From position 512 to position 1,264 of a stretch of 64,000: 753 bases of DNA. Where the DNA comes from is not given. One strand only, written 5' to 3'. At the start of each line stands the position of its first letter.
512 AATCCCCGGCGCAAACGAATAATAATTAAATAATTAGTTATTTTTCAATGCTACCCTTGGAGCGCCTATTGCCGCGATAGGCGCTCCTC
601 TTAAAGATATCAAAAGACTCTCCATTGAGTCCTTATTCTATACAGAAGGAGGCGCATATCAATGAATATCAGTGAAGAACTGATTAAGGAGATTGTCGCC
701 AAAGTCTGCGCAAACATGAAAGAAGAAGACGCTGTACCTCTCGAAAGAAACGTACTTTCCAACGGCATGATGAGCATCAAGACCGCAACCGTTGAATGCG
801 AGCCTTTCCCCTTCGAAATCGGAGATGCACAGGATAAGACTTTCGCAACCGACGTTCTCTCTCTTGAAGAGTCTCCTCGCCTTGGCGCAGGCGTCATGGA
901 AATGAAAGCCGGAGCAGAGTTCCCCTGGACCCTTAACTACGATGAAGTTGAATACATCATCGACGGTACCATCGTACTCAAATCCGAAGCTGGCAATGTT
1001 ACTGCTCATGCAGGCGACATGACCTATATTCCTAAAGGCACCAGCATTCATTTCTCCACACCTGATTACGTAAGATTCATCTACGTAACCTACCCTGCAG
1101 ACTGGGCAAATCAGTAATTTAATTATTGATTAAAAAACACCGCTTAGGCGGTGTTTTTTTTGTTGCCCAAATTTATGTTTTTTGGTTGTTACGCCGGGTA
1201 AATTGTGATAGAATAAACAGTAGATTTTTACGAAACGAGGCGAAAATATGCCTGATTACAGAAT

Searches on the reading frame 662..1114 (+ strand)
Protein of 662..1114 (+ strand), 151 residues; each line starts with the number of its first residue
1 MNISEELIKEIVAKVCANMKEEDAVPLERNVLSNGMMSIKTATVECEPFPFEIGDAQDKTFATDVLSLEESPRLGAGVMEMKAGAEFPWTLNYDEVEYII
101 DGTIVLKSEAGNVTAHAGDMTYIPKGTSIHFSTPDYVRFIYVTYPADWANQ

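Call 78: find_encoding_contigs(protein=window:662-1114:+, flank=10000, max_places=3)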
Protein window:662-1114:+ (151 aa): no gene with exactly this product is on record in the collection.
